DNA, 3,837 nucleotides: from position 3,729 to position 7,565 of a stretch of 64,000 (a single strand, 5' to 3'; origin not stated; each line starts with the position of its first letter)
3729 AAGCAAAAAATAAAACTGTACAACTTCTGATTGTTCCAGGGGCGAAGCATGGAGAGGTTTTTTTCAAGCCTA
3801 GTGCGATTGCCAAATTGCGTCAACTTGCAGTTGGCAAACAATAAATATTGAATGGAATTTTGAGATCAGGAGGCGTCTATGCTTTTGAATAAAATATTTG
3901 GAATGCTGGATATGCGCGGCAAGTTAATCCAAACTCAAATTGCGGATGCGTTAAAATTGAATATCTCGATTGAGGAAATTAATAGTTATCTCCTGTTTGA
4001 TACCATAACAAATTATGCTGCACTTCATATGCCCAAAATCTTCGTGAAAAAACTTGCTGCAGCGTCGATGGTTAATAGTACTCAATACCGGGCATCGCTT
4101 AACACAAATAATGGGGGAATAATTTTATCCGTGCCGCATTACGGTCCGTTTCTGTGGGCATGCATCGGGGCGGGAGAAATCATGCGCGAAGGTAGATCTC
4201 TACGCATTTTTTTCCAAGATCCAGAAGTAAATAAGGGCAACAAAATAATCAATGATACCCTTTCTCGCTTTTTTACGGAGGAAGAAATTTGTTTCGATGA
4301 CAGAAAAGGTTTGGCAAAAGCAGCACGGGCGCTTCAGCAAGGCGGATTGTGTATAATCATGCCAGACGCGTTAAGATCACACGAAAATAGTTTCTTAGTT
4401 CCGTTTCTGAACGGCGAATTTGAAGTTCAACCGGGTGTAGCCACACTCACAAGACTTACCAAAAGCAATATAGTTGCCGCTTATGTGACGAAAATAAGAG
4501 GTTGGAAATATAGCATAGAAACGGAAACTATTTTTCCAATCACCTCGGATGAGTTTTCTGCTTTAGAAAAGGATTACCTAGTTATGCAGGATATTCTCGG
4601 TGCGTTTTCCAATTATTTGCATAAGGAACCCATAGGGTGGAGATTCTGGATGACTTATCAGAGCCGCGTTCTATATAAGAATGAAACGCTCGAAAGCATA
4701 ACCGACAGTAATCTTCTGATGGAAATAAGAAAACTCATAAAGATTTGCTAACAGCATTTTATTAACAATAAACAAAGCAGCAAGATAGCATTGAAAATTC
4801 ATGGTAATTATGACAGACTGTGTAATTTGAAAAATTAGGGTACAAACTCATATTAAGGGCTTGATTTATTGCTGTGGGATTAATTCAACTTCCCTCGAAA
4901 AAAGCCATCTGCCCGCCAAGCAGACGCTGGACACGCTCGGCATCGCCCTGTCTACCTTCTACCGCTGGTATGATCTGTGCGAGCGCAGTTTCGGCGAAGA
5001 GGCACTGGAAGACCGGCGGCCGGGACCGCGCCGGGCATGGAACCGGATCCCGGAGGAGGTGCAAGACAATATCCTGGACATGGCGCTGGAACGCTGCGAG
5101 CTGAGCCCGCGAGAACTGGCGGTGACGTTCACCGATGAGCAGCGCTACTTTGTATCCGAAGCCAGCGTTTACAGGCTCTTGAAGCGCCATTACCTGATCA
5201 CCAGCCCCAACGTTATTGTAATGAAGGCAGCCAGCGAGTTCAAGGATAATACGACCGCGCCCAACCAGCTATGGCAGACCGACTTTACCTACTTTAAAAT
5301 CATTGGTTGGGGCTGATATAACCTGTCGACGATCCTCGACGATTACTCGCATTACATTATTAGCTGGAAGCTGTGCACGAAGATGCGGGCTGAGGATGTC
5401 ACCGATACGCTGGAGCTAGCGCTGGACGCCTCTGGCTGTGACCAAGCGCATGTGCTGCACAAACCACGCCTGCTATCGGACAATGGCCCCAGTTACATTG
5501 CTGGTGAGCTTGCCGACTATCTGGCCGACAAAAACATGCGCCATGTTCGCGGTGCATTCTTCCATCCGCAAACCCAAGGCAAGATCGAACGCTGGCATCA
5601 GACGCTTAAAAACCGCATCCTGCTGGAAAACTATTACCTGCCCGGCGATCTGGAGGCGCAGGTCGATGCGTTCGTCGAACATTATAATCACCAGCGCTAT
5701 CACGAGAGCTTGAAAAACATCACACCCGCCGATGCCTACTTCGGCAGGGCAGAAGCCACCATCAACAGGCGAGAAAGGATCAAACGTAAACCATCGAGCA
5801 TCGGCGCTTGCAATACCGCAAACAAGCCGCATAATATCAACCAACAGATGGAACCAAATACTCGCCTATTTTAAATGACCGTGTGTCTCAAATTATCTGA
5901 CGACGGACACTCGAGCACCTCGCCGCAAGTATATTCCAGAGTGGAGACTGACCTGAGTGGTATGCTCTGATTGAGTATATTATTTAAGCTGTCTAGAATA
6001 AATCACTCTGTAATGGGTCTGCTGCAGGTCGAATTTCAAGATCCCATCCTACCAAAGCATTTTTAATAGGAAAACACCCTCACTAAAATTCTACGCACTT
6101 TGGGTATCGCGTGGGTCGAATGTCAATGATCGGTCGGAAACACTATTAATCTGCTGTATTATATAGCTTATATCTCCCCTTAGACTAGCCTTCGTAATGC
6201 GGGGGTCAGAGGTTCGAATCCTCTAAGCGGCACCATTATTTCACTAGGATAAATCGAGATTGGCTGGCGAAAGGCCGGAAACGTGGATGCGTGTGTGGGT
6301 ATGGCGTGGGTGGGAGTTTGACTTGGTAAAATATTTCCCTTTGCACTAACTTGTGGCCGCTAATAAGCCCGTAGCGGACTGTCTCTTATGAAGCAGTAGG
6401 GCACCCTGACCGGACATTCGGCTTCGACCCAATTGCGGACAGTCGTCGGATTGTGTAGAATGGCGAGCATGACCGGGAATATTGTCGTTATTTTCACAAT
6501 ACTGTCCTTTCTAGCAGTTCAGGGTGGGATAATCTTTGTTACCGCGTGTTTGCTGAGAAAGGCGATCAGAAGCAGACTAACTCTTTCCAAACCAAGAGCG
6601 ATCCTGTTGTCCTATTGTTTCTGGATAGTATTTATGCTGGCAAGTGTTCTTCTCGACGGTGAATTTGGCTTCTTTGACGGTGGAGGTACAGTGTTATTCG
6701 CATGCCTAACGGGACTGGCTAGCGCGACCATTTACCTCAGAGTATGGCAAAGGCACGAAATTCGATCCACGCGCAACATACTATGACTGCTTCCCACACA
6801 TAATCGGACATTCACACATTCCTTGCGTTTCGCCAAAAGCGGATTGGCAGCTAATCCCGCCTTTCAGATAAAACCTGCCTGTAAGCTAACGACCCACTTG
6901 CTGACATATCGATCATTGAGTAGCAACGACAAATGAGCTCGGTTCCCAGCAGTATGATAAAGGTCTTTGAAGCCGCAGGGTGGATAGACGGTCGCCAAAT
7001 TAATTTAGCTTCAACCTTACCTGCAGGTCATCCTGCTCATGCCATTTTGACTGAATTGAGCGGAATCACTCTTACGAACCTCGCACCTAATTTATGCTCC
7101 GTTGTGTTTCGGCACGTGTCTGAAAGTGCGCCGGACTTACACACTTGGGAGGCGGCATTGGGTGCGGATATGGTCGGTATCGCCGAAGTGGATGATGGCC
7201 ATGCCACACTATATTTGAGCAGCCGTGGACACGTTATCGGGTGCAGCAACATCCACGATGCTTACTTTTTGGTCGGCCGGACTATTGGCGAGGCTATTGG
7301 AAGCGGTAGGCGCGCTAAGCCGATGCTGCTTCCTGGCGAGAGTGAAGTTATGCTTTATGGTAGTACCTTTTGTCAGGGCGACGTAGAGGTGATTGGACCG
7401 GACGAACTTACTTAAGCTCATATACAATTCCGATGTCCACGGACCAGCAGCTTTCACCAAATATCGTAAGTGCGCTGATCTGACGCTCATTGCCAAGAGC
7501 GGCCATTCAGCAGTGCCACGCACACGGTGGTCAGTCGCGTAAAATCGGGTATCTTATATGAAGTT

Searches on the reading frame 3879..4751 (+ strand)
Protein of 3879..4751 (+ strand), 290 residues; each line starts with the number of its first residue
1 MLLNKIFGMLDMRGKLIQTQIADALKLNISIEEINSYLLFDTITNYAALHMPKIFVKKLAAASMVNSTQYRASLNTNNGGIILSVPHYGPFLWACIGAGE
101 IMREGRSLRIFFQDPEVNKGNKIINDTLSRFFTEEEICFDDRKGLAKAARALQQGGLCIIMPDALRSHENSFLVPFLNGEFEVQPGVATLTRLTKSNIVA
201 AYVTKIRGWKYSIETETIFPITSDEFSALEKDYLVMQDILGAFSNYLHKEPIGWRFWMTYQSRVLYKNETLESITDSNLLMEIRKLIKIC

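Call 3: search_protein_families(library=pfam, proteins=[window:3879-4751:+], max_evalue=0.1)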
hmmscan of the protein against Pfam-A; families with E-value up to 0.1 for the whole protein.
window:3879-4751:+ (290 aa): 2 families
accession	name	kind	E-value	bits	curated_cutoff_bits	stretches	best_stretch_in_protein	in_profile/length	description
PF03279.18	Lip_A_acyltrans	-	0.00026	20.7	22.3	1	133-225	168-264/295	Bacterial lipid A biosynthesis acyltransferase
PF17987.7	PMT2_N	-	0.056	14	27.8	0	123-176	26-75/125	Phosphoethanolamine N-methyltransferase 2 N-terminal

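Call 4: search_protein_families(library=ncbifam, proteins=[window:3879-4751:+], max_evalue=0.1)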
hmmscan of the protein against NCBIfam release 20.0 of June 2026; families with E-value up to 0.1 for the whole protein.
window:3879-4751:+ (290 aa): 6 families
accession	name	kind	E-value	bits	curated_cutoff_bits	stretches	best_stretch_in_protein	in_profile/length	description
NF006487.0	PRK08905.1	equivalog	0.00015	20.9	281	1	46-200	65-217/290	lysophospholipid acyltransferase family protein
NF006270.0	PRK08419.1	equivalog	0.00017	21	248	1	63-217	98-245/298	lipid A biosynthesis lauroyl acyltransferase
NF005340.0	PRK06860.1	subfamily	0.0077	15.4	398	1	141-224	180-267/309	lipid A biosynthesis lauroyl acyltransferase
TIGR02208.1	lipid_A_msbB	equivalog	0.014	14.7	336.05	1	74-204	117-241/305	lauroyl-Kdo(2)-lipid IV(A) myristoyltransferase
TIGR02207.1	lipid_A_htrB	subfamily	0.016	14.6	297.8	1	141-246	174-284/303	LpxL/LpxP family Kdo(2)-lipid IV(A) lauroyl/palmitoleoyl acyltransferase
NF006507.0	PRK08943.1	subfamily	0.022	13.9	337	1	59-202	112-249/322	lipid A biosynthesis (KDO)2-(lauroyl)-lipid IVA acyltransferase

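Call 74: search_solved_structures(query=A5, max_evalue=1, show_alignments=1)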
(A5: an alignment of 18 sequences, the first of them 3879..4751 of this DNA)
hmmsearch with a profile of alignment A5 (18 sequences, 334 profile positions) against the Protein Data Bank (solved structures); distinct sequences matched with E-value up to 1: 5.
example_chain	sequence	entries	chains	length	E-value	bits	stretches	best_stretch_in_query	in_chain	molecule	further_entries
5knk_B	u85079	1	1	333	7.1e-11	45.3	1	14-284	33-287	Lipid A biosynthesis lauroyl acyltransferase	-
5kn7_B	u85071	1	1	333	4.7e-10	42.6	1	14-284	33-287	Lipid A biosynthesis lauroyl acyltransferase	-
5f2t_A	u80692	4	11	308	7.4e-06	28.8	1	198-285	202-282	Phosphatidylinositol mannoside acyltransferase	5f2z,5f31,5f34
5oce_A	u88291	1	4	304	7.7e-06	28.8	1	198-285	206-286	Phosphatidylinositol mannoside acyltransferase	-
7ojt_A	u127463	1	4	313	7.8e-06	28.8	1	198-285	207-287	Phosphatidylinositol mannoside acyltransferase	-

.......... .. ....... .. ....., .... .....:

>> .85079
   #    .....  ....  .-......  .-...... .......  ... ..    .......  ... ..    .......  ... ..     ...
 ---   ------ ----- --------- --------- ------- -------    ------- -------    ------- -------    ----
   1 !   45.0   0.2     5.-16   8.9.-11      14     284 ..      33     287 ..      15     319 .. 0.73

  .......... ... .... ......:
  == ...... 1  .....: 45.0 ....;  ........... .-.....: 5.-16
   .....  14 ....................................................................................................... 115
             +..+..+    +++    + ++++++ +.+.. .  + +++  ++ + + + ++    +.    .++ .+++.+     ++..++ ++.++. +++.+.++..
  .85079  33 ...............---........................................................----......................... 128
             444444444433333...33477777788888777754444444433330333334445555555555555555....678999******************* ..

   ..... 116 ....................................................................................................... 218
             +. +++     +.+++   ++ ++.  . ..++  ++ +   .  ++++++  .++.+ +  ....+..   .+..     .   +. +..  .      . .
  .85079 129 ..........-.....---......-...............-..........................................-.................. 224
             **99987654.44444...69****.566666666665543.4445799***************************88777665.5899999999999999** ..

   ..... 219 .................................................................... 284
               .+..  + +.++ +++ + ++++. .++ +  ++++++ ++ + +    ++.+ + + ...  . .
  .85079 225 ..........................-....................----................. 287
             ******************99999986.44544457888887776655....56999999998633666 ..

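Call 78: find_encoding_contigs(protein=window:3879-4751:+, flank=3000, max_places=4)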
Protein window:3879-4751:+ (290 aa): 1 contig read that carries it; 1 place shown.
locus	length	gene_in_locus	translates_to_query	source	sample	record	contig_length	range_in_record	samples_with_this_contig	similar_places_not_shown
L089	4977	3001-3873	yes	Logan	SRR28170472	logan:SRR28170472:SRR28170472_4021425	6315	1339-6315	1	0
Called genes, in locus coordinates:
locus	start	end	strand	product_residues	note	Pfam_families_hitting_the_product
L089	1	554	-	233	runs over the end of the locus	-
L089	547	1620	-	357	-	-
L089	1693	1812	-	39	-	-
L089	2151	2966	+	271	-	PF01738:DLH (faint), PF12697:Abhydrolase_6 (faint), PF00326:Peptidase_S9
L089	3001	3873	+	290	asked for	-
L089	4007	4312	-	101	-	-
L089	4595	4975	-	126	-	?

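Call 79: search_protein_families(library=padloc, proteins=[window:3879-4751:+], max_evalue=0.01)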
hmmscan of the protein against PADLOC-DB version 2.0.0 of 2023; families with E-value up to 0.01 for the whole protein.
window:3879-4751:+ (290 aa): 0 families

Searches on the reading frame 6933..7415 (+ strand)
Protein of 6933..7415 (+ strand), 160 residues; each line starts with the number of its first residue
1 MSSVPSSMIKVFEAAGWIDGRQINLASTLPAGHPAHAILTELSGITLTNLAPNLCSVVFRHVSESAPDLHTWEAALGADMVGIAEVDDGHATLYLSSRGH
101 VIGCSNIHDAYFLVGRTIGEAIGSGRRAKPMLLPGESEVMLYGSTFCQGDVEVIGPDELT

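Call 3: search_protein_families(library=pfam, proteins=[window:6933-7415:+], max_evalue=0.1)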
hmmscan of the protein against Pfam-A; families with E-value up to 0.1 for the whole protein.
window:6933-7415:+ (160 aa): 1 family
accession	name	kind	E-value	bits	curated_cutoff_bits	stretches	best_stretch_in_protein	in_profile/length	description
PF14433.11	SUKH-3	-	2.5e-06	28.2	23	1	7-122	4-140/146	SUKH-3 immunity protein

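Call 4: search_protein_families(library=ncbifam, proteins=[window:6933-7415:+], max_evalue=0.1)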
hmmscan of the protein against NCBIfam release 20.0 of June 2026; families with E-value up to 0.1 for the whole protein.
window:6933-7415:+ (160 aa): 0 families
